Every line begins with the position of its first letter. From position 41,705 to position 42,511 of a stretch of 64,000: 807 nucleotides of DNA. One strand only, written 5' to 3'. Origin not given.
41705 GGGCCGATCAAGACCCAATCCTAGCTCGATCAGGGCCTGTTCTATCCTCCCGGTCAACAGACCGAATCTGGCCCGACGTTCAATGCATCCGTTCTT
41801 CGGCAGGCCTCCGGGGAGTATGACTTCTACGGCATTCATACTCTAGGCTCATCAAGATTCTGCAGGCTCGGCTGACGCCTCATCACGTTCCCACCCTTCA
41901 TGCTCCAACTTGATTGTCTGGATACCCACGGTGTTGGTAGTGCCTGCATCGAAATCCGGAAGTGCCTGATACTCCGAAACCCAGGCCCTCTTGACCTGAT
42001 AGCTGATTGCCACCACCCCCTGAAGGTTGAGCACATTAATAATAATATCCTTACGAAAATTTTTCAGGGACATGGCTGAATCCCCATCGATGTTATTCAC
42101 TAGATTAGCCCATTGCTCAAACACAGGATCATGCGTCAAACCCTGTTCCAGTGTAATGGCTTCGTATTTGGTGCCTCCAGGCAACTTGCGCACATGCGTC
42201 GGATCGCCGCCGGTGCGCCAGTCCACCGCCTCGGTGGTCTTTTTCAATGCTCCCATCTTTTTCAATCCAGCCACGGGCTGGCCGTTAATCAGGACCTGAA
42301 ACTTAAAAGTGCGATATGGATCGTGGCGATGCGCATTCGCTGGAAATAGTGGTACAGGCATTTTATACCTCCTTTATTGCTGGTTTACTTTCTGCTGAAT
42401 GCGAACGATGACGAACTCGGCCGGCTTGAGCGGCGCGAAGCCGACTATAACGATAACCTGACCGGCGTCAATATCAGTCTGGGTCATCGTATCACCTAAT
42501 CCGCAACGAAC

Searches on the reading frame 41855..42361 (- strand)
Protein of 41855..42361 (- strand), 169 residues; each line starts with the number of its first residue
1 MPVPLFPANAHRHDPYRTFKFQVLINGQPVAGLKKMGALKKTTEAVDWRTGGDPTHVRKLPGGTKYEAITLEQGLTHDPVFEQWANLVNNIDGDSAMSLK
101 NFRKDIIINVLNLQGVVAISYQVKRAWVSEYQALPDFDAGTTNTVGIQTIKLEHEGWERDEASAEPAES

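Call 6: search_protein_families(library=pfam, proteins=[window:41855-42361:-], max_evalue=0.01)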
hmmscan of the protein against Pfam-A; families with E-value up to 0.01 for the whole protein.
window:41855-42361:- (169 aa): 2 families
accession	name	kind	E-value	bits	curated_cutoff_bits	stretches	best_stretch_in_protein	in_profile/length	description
PF06841.18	Phage_T4_gp19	-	2.5e-39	134.6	28.2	1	17-158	1-134/134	T4-like virus tail tube protein gp19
PF10670.15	DUF4198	-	0.0039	17.8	34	0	17-39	147-169/209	Domain of unknown function (DUF4198)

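Call 78: search_dna_similar(query=window:41855-42361:-, collection=plasmids, mode=protein, max_evalue=0.00001, max_rows=30)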
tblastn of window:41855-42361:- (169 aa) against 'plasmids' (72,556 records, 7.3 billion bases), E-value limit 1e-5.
Records with a match: 40; places in all: 43; records where one place covers at least 80% of the query: 40.
Best place of each record, by identity: <60% 40.
By first word of the organism name: Streptomyces 9; Paracoccus 4; Ensifer 4; Haloferax 3; Cereibacter 3; Rhizobium 2; Deinococcus 2; Novosphingobium 1; Cupriavidus 1; Ciceribacter 1; and 10 more.
By predicted mobility (MOB-suite, as given by PLSDB): non-mobilizable 27; conjugative 8; mobilizable 5.
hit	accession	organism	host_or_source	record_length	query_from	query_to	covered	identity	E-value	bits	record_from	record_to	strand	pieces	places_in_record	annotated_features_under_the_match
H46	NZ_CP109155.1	Streptomyces europaeiscabiei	-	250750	6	168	96%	57.6%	7e-51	181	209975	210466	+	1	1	phage tail protein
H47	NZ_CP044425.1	Paracoccus pantotrophus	cell culture,denitrifying, ...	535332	2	169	99%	53.6%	5e-55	193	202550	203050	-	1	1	phage tail protein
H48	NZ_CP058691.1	Paracoccus pantotrophus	pure culture,sewage sludge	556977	2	169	99%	53.6%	5e-55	193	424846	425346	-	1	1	phage tail protein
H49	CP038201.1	Paracoccus ferrooxidans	single cell,bioreactor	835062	2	169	99%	53.0%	1e-54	191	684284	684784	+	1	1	phage tail protein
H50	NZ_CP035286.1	Paracoccus versutus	whole organism,soil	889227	2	169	99%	53.0%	1e-54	191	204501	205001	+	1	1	phage tail protein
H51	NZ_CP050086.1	Rhizobium leguminosarum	Trifolium pratense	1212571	6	169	97%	54.2%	3e-49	176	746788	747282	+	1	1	record has no annotation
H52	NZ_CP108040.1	Streptomyces sp. NBC_00299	-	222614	6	168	96%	53.9%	2e-48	174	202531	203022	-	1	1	phage tail protein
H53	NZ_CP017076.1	Novosphingobium resinovorum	single cell,soil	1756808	1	168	99%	51.8%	5e-49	176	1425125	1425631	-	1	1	none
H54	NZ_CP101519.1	Ensifer adhaerens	cell cuture,rhizosphere soil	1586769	3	168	98%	51.5%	7e-48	172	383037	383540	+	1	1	none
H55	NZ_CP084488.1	Ensifer adhaerens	cellculture,soil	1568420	3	168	98%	51.5%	9e-48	172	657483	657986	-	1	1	none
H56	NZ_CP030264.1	Ensifer adhaerens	Zea mays,whole organism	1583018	3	168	98%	51.5%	9e-48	172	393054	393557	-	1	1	none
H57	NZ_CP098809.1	Ensifer adhaerens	whole organism,soil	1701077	3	168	98%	51.5%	9e-48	172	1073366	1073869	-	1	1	none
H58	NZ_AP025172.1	Cupriavidus sp. P-10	-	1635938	6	169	97%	50.6%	2e-45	165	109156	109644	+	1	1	none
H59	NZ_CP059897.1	Ciceribacter thiooxidans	mixed culture,soil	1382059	3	168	98%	49.7%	6e-47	169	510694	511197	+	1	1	none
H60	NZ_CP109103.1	Streptomyces anthocyanicus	-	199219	1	168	99%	48.0%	4e-39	147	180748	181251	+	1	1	phage tail protein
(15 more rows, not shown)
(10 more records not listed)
